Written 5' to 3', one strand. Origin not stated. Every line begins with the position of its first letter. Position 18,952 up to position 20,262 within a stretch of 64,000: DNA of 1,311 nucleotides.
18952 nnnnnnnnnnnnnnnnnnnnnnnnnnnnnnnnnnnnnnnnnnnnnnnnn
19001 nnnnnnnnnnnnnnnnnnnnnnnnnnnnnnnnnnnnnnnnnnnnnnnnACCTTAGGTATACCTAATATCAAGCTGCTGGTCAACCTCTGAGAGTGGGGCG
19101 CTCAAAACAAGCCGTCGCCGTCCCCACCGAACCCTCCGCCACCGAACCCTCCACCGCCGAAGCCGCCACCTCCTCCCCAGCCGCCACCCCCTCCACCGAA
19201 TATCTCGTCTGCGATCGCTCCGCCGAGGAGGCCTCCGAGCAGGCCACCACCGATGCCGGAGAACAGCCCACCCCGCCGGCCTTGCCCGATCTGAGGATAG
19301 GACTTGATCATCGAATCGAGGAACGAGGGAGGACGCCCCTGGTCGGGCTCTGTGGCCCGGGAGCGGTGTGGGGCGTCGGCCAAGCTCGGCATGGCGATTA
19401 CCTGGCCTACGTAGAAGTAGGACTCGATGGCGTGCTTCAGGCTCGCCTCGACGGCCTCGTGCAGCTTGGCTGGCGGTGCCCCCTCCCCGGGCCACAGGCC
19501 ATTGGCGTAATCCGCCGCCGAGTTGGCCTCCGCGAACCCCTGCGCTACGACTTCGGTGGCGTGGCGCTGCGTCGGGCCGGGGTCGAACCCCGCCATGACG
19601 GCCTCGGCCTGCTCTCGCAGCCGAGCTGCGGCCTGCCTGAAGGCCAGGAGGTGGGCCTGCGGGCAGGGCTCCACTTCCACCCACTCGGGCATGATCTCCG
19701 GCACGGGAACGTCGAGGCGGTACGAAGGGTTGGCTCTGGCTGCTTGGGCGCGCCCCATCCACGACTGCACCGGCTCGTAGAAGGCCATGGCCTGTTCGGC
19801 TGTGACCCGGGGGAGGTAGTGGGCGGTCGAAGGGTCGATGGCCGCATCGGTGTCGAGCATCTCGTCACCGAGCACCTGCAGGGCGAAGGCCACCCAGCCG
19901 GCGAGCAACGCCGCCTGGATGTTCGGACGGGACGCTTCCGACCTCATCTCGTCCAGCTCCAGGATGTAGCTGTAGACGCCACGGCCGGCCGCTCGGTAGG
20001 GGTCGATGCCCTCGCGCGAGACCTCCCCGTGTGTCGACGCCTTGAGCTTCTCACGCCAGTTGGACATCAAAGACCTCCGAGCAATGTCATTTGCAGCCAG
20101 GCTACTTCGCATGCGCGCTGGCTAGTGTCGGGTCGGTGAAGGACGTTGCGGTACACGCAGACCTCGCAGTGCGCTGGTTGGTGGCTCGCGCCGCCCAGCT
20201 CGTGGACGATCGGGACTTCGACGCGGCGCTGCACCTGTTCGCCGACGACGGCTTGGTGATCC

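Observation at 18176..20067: FTR1 iron permease paired with a novel Gly-rich-tailed protein and an iron-box-like perfect palindrome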

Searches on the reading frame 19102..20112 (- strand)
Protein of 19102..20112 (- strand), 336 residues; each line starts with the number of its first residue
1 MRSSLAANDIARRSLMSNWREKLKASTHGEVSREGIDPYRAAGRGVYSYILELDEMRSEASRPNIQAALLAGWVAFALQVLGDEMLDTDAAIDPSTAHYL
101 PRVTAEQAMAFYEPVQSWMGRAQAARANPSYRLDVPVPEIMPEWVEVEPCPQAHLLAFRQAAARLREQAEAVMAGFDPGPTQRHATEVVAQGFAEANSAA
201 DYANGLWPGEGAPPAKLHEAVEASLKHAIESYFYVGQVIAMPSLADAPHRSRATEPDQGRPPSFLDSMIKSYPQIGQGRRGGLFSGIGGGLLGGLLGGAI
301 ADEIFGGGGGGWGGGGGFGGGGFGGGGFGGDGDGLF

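Call 3: search_protein_families(library=pfam, proteins=[window:19102-20112:-], max_evalue=0.1)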
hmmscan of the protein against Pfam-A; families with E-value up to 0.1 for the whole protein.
window:19102-20112:- (336 aa): 0 families

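Call 6: search_protein_families(library=ncbifam, proteins=[window:19102-20112:-], max_evalue=1)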
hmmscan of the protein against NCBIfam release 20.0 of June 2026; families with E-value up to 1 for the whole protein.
window:19102-20112:- (336 aa): 0 families

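Call 7: find_homologous_proteins(query=window:19102-20067:-)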
Query window:19102-20067:- (321 aa): 66 proteins with E <= 0.001 among 8000 candidates.
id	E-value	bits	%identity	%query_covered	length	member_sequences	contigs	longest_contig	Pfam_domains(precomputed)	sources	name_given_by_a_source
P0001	2.8e-211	719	100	100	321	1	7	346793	-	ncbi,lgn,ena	-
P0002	1.3e-157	542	81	90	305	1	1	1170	-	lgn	-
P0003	1.0e-154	533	76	100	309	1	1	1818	-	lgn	-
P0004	2.2e-153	528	75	83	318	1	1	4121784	-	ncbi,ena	-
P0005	1.2e-150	519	75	83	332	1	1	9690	-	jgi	jgi:hypothetical protein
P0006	1.7e-150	519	73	90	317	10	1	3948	-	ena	-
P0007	3.8e-149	515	75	90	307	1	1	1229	-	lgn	-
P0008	3.7e-148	511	73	92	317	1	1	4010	-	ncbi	-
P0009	4.8e-148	511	74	90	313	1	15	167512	-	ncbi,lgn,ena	-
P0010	2.3e-145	502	71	90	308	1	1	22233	-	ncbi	ncbi:MAG: hypothetical protein ACYC1D_01670 [Acidimicrobiales bacterium]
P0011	4.8e-145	501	70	90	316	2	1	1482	-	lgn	-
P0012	1.1e-144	500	72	83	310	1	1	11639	-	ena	-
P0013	4.2e-144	498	72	90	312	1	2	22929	-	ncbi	ncbi:MAG: hypothetical protein ACYCS7_06125 [Acidimicrobiales bacterium]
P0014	5.7e-143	494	72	83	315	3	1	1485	-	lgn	-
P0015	6.9e-143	494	72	83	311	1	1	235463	-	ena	-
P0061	7.9e-50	188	48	73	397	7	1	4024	-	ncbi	-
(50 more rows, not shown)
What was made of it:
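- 19102..20067 (-): Gene for the 321-aa Gly-tailed protein (stop codon included); it belongs to an unclassified family. The identical protein P0001 and 65 homologues are all named 'hypothetical' (call 7).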

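Call 9: find_related_loci(query=A1, collection=genome_contigs, flank=6000)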
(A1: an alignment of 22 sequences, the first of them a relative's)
Query A1 (321 aa) in genome_contigs; peptide patterns used: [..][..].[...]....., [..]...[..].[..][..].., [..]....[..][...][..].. (x = any residue, [..] = any of these).
136 stretches matched a pattern; 84 encode a relative of the query (tblastn E <= 1e-3); the best 80 are kept; 80 distinct loci.
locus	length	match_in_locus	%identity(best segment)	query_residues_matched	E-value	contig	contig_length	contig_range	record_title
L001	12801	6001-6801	75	1-265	1e-134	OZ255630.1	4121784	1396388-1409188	MAG: Acidimicrobiales bacterium isolate 013cf3e4-f03f-4248-a16c-9fa5d98e55c6 genome assembly, chromosome: 1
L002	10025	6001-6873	73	1-290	7e-126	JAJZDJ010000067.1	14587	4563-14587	MAG: Actinomycetes bacterium isolate JA4.bin62 NODE_3521_length_14587_cov_5.593015, whole genome shotgun sequence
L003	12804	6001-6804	67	1-268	2e-121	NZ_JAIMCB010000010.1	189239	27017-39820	Acidiferrimicrobium sp. IK 4_Afferri_2_10, whole genome shotgun sequence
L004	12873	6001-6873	74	1-290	3e-121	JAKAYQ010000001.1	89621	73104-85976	MAG: Actinomycetes bacterium isolate YS5.bin29 NODE_100_length_89621_cov_3.613438, whole genome shotgun sequence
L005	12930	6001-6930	69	1-321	7e-120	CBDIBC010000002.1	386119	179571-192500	MAG: Acidimicrobiales bacterium isolate 4629b793-2d24-4bb8-987d-983121dd1e45 genome assembly, contig: contig_2, whole ge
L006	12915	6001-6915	66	1-307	1e-115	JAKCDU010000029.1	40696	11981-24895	MAG: Actinomycetes bacterium isolate ZJ4.bin53 NODE_1006_length_40696_cov_6.774582, whole genome shotgun sequence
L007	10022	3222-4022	68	1-267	6e-115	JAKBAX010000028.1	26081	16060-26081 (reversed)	MAG: Actinomycetes bacterium isolate ZJ3.bin39 NODE_2211_length_26081_cov_1.750135, whole genome shotgun sequence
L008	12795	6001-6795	67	3-265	4e-117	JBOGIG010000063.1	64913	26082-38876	MAG: Acidimicrobiales bacterium isolate TC-S_metawrap_bin.102 k127_1834808, whole genome shotgun sequence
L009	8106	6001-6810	66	1-270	1e-113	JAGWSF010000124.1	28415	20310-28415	MAG: Acidobacteriota bacterium isolate REEB343 k141_1950666, whole genome shotgun sequence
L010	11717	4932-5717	62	1-265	4e-105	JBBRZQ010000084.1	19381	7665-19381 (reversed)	MAG: Actinomycetales bacterium isolate metawrap_la5_58 metawrap_la5_58_K_1847634_L_19381_cov_39.9731, whole genome shotg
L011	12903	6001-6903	66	1-305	3e-103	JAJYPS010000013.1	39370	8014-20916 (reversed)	MAG: Actinomycetes bacterium isolate DS3.bin72 NODE_778_length_39370_cov_1.781745, whole genome shotgun sequence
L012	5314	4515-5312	62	1-262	8e-100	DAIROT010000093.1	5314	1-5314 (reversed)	MAG TPA_asm: Acidimicrobiales bacterium isolate CTOTU21798 NODE_3222_length_5314_cov_3.708690, whole genome shotgun sequ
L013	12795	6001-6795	61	1-267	5e-99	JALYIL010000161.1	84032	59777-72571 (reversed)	MAG: Actinomycetota bacterium isolate HIE bin24 SD1475-77_k127_1681452, whole genome shotgun sequence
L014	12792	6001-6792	57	1-265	8e-93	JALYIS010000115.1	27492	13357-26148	MAG: Actinomycetota bacterium isolate HIE bin31 SD1475-77_k127_1196711, whole genome shotgun sequence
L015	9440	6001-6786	41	7-258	1e-52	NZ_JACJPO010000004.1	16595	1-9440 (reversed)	Microcoleus sp. FACHB-1515 contig4, whole genome shotgun sequence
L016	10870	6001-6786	42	7-259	3e-51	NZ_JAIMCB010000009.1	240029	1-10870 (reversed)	Acidiferrimicrobium sp. IK 4_Afferri_2_9, whole genome shotgun sequence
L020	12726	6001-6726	37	7-238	5e-50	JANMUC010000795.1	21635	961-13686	MAG: Deinococcales bacterium isolate SOY_29_concoct_239_sub SOY_29_k141_1743254, whole genome shotgun sequence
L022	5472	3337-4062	39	7-238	9e-49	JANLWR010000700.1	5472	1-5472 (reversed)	MAG: Deinococcales bacterium isolate OTE_20_metabat_284 OTE_20_k141_2013010, whole genome shotgun sequence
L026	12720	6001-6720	43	6-235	1e-46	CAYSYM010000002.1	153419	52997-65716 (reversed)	MAG TPA_asm: uncultured Chloroflexota bacterium isolate SRP093762_co1_128 genome assembly, contig: NODE_51_length_153419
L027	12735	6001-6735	39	10-248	1e-46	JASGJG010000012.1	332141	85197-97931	MAG: Armatimonas sp. isolate 5N410 JMF-2111-06-0005.ont.bin.410_11, whole genome shotgun sequence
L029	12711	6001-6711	38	7-231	3e-46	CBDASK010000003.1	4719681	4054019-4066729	MAG: Abditibacterium sp. isolate aec397a2-7ec2-4543-90ec-7bf1322ecbab genome assembly, contig: chromosome_2, whole genom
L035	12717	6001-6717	40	7-233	2e-43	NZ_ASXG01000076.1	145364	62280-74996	Amycolatopsis orientalis DSM 43388 contig_64, whole genome shotgun sequence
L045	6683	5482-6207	39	7-236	6e-37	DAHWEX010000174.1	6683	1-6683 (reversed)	MAG TPA_asm: Actinobacteria bacterium isolate clean917 k141_816131, whole genome shotgun sequence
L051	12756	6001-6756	37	7-247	6e-35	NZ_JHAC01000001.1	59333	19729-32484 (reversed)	Deinococcus phoenicis strain 1P10ME CR5801000001, whole genome shotgun sequence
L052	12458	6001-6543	40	54-231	5e-35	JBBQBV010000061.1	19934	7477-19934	MAG: Solirubrobacterales bacterium isolate Co_metawrap_1297 Cmw_1297_k141_18545546_length_19934_cov_29.0000, whole genom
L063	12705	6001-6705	38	7-229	6e-28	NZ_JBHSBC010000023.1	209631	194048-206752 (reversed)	Streptosporangium jomthongense strain TBRC 7912 GCM70011559_41, whole genome shotgun sequence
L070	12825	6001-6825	32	8-283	3e-25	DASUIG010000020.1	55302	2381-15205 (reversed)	MAG TPA_asm: Gaiellaceae bacterium isolate SMAG_U1454 k141_1491941, whole genome shotgun sequence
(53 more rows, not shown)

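Call 16: search_protein_families(library=pfam, proteins=[L035:6001-7191:+, L051:6001-7197:+, L029:6001-7260:+, L070:6001-6945:+, L015:6001-7212:+, L016:6001-7158:+], max_evalue=0.1)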
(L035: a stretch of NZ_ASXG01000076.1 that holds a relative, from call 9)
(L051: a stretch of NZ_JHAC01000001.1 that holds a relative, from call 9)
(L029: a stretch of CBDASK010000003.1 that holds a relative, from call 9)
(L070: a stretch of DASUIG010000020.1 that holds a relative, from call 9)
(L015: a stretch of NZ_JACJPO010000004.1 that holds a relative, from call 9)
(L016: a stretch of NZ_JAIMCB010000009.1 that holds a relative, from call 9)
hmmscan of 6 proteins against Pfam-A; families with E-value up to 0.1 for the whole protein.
L035:6001-7191:+ (396 aa): 0 families

L051:6001-7197:+ (398 aa): 0 families

L029:6001-7260:+ (419 aa): 0 families

L070:6001-6945:+ (314 aa): 1 family
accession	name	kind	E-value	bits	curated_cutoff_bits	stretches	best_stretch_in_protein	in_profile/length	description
PF20270.3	CATRA-C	-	0.03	15.5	24.6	1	130-196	40-108/137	CASPASE and TPR Repeat-Associated C-terminal domain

L015:6001-7212:+ (403 aa): 0 families

L016:6001-7158:+ (385 aa): 1 family
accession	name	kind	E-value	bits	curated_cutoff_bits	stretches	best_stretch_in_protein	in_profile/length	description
PF24821.1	DUF7711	-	0.06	13.5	27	0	170-223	142-191/197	Domain of unknown function (DUF7711)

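Call 18: predict_structure(alignment_id=A2)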
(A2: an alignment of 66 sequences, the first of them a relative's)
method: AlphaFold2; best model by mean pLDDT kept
length: 321 residues; sequences in the alignment: 66
mean_pLDDT: 82.2   pTM: 0.75
mean pLDDT of the five models: 82.2, 80.0, 79.7, 79.1, 77.7
residues with pLDDT >= 90: 216; 70-90: 19; 50-70: 31; < 50: 55
segments of 3 or more residues with pLDDT < 50: 252-284, 292-295, 299-302, 310-316
pLDDT, mean of each block of 10 residues (from residue 1): 74 88 94 95 96 98 98 95 94 97 98 98 96 95 98 96 95 96 98 94 97 97 97 76 56 43 36 40 52 50 48 47 49
secondary structure, 60 per line:
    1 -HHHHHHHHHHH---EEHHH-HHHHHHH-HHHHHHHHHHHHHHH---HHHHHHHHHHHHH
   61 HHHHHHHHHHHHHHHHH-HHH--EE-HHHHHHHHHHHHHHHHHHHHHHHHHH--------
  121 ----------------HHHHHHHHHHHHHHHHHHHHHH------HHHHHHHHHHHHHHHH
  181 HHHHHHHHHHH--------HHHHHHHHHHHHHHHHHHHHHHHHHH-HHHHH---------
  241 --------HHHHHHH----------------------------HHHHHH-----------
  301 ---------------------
elements in order: H2-12 H22-28 H30-44 H48-77 H87-112 H137-158 H165-191 H200-225 H227-231 H249-255 H284-289
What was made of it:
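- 19357..20067 (-): N-terminal helical-bundle domain (residues 1-237), shared with a ~400-aa family in Deinococcota, Armatimonadota, Chloroflexota and Actinomycetota. AF2 pLDDT is above 90 over residues ~10-235 and the model is all-helical (call 18).
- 19210..19266 (-): Conserved glycine-zipper-like hydrophobic segment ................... (residues 268-286). The AF2 model has low confidence here (call 18).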

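Call 22: fold_search(model_id=the predicted structure, library=pdb)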
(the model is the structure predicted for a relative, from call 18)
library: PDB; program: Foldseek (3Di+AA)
matches with E <= 10: 194; with E <= 0.001: 0
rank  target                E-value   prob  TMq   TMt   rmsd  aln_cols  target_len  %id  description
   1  7q84_A                1.0e+00  0.14  0.16  0.10  14.6       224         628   13  Crystal structure of human peroxisomal acyl-Co-A oxidase 1a, apo-form (released 2022-03-02)
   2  7q86_A                1.2e+00  0.10  0.16  0.10  17.3       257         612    8  Crystal structure of human peroxisomal acyl-Co-A oxidase 1a, FAD-bound-form (released 2022-03-02)
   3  8wu1_R                1.4e+00  0.11  0.17  0.18  19.3       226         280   12  Cryo-EM structure of CB1-beta-arrestin1 complex (released 2024-03-20)
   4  8u02_R                1.4e+00  0.08  0.14  0.16  18.4       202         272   12  CryoEM structure of D2 dopamine receptor in complex with GoA KE mutant and dopamine (released 2024-08-21)
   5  8xip_A                1.5e+00  0.08  0.16  0.17  21.2       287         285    9  Structure of Pasireotide-SSTR1 G protein complex (released 2024-07-03)
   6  8jd4_4                1.5e+00  0.08  0.15  0.08  19.4       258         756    9  Cryo-EM structure of G protein-free mGlu2-mGlu4 heterodimer in Acc state (released 2023-06-21)
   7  4wyv_H                1.6e+00  0.15  0.21  0.28  14.2       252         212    9  Crystal Structure of Human Translin in Open Conformation (released 2014-11-26)
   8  1iw1_A                2.0e+00  0.04  0.14  0.18  19.2       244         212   12  Crystal structure of a heme oxygenase (HmuO) from Corynebacterium diphtheriae complexed with heme in the ferrous state (released 2003-04-04)
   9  8r5s_G                2.1e+00  0.11  0.19  0.23  16.2       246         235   15  t113 - De-novo designed soluble homotetramer (released 2024-11-27)
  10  1w07_A                2.2e+00  0.12  0.20  0.12  14.2       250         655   15  Arabidopsis thaliana acyl-CoA oxidase 1 (released 2004-12-15)
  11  6u4o_B                2.4e+00  0.12  0.20  0.15  17.1       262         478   11  Crystal structure of recombinant class II fumarase from Schistosoma mansoni (released 2020-09-02)
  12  3no9_B                2.9e+00  0.11  0.20  0.16  18.1       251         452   12  Crystal Structure of apo fumarate hydratase from Mycobacterium tuberculosis (released 2010-07-14)
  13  1xwm                  3.1e+00  0.10  0.18  0.23  18.0       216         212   13  The crystal structure of PhoU (phosphate uptake regulator), Structural genomics (released 2004-12-14)
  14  8rj1_A                3.1e+00  0.08  0.18  0.14  17.8       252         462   10  Crystal structure of mutant aspartase from Caenibacillus caldisaponilyticus in the closed loop conformation (released 2025-01-15)
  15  3e04_A                3.1e+00  0.08  0.17  0.14  17.2       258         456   13  Crystal structure of human fumarate hydratase (released 2008-08-12)
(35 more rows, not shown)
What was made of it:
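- Tried and rejected: Foldseek against the PDB gave a best E-value of 1 (call 22).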

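Call 35: search_solved_structures(query=A2, max_evalue=10)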
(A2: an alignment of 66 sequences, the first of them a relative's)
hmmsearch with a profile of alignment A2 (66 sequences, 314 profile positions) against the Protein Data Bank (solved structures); distinct sequences matched with E-value up to 10: 34.
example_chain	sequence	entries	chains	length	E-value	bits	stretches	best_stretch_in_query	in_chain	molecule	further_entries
6akf_A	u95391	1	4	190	0.3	13.4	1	46-74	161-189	Claudin-3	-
6akg_A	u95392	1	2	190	0.31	13.4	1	46-74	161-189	Claudin-3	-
6ake_A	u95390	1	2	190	0.31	13.3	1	46-74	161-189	Claudin-3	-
7ljg_A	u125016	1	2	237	0.6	12.4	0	113-134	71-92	Lectin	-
7uni_A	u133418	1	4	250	0.71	12.2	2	148-219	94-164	SP2-ZnPPaM designed chlorophyll dimer protein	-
8ux7_A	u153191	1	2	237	0.85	11.9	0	113-133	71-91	Dioclea megacarpa lectin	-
7unh_A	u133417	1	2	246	0.88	11.8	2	150-219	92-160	SP2 designed chlorophyll dimer protein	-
2gdf_A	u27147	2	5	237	0.89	11.8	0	113-133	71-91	lectin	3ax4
1dgl_A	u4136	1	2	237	0.9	11.8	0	113-133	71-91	LECTIN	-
2jec_A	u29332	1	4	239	0.93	11.8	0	113-133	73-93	LECTIN ALPHA CHAIN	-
3sh3_A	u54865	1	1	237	0.95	11.7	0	113-133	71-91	Lectin alpha chain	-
4not_A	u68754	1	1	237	0.95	11.7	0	113-133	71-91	Lectin alpha chain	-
3a0k_A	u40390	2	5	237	0.96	11.7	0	113-133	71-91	Cymbosema roseum mannose-specific lectin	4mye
2je9_A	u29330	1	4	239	0.97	11.7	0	113-133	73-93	LECTIN ALPHA CHAIN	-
5tg3_A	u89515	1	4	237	1.2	11.4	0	112-134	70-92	Dioclea reflexa lectin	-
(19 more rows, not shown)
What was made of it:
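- Tried and rejected: Nothing below E = 0.3 (call 35).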

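Call 38: search_protein_families(library=pfam, proteins=[L022:906-3188:-, L027:7-3105:+, L029:498-2549:+, L063:7369-8934:+, L045:3748-5316:+, L020:7674-8330:-, L020:8327-10144:-, L052:7062-8705:-, L026:4301-5965:-, L015:7989-8393:-], max_evalue=0.00001)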
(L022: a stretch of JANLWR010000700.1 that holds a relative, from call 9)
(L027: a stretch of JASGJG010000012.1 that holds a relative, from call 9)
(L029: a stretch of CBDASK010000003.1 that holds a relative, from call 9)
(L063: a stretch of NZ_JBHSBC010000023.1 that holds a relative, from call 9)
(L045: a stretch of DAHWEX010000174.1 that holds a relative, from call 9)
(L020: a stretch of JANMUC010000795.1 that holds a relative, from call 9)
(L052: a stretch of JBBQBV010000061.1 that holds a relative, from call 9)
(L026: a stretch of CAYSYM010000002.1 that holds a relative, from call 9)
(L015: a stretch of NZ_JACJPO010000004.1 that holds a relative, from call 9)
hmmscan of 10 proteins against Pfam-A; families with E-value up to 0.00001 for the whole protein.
L022:906-3188:- (760 aa): 3 families
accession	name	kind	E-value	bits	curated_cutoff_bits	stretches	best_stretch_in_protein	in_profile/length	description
PF00122.25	E1-E2_ATPase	-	3.2e-48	164.1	28.1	1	263-435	10-181/181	E1-E2 ATPase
PF00702.32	Hydrolase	-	9.2e-34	117.9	26.4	1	451-664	1-190/191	haloacid dehalogenase-like hydrolase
PF00403.32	HMA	-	3.3e-13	50.3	24.8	1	19-79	2-62/62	Heavy-metal-associated domain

L027:7-3105:+ (1032 aa): 1 family
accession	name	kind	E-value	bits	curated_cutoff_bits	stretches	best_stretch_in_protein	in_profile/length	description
PF00873.25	ACR_tran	-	0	1014.1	28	1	5-1021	1-1020/1021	AcrB/AcrD/AcrF family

L029:498-2549:+ (683 aa): 3 families
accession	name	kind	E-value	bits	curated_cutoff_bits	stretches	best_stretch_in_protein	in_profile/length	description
PF16576.10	HlyD_D23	-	1.9e-33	116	30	2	447-593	77-212/214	Barrel-sandwich domain of CusB or HlyD membrane-fusion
PF13437.12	HlyD_3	-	2.8e-19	70.3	22.2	1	492-590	2-104/106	HlyD family secretion protein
PF13533.13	Biotin_lipoyl_2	-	4.1e-08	33.3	29.8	1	100-130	2-32/32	Biotin-lipoyl like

L063:7369-8934:+ (521 aa): 2 families
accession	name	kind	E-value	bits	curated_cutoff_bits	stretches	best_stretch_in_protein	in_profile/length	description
PF04389.22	Peptidase_M28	-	1.3e-42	146.1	21.3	1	268-481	1-189/193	Peptidase family M28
PF02225.27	PA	-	2.5e-18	66.4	23.9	1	161-245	8-95/95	PA domain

L045:3748-5316:+ (522 aa): 1 family
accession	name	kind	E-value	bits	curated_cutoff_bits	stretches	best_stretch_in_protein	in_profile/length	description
PF07690.21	MFS_1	-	1.5e-47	162.7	33.4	1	34-424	2-346/347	Major Facilitator Superfamily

L020:7674-8330:- (218 aa): 6 families
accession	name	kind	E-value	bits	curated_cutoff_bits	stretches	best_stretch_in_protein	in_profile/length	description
PF00326.27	Peptidase_S9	-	5.8e-15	55.8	22.6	2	154-212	146-206/213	Prolyl oligopeptidase family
PF02230.22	Abhydrolase_2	-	2e-11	44.6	23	1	94-202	93-205/217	Phospholipase/Carboxylesterase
PF12146.15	Hydrolase_4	-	7.2e-10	39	27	0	151-198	191-234/239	Serine aminopeptidase, S33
PF01738.24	DLH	-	7.5e-10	39.2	21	1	94-196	84-186/217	Dienelactone hydrolase family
PF00756.26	Esterase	-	5.1e-07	30.2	22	0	86-135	94-143/251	Putative esterase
PF00561.26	Abhydrolase_1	-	6.4e-07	29.7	25.8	0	103-140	65-102/245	alpha/beta hydrolase fold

L020:8327-10144:- (605 aa): 2 families
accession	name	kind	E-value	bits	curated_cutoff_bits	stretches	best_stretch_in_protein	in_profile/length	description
PF01432.26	Peptidase_M3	-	1.9e-62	212.6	27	1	207-588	3-456/457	Peptidase family M3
PF08439.15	Peptidase_M3_N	-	1.9e-15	57.3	25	1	116-185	1-70/70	Oligopeptidase F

L052:7062-8705:- (547 aa): 3 families
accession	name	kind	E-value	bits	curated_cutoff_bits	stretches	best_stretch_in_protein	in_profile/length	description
PF07731.20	Cu-oxidase_2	-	1.8e-38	131.9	20.4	2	441-546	11-133/137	Multicopper oxidase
PF07732.21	Cu-oxidase_3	-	4.6e-36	123.9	21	1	95-201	8-118/119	Multicopper oxidase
PF00394.28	Cu-oxidase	-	1.8e-19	70.8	21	1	295-396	39-155/157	Multicopper oxidase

L026:4301-5965:- (554 aa): 1 family
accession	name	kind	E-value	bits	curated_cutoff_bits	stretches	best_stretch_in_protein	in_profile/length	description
PF01566.24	Nramp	-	5.9e-81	272.7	29.8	1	164-528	2-356/357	Natural resistance-associated macrophage protein-like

L015:7989-8393:- (134 aa): 2 families
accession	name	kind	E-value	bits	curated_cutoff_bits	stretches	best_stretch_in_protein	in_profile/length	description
PF01022.26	HTH_5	-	1.5e-17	63.6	22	1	57-103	1-47/47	Bacterial regulatory protein, arsR family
PF12840.13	HTH_20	-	1.6e-07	31.6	27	1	55-103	1-50/51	Helix-turn-helix domain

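Call 47: find_homologous_proteins(query=P0061)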
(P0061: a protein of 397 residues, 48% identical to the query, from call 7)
Query P0061 (397 aa): 187 proteins with E <= 0.001 among 8000 candidates; the best 120 are listed.
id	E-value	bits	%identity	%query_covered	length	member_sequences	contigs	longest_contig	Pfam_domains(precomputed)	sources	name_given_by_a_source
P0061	2.3e-262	888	100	100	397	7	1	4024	-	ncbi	-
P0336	3.4e-209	713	81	98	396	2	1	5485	-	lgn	-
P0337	1.0e-169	583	64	100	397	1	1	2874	-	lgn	-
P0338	9.7e-165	567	63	99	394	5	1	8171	-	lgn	-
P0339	1.6e-163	563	64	97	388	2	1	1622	-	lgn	-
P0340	5.9e-136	472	55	97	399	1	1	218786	-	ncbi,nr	ncbi:MAG: hypothetical protein HYX34_08715 [Actinobacteria bacterium]|nr:hypothetical protein [Actin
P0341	3.7e-134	466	56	98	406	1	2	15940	-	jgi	-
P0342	2.2e-132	460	56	98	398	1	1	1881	-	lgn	-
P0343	2.9e-131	456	55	97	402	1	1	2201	-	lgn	-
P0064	2.0e-128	447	53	98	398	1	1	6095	-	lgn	-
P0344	2.1e-127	444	53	97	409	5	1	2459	-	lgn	-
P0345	1.3e-126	441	52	98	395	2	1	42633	-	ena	-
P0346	4.3e-126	439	53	99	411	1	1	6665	-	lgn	-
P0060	1.6e-125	437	53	98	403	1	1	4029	-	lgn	-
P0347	2.6e-125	437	54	99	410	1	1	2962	-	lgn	-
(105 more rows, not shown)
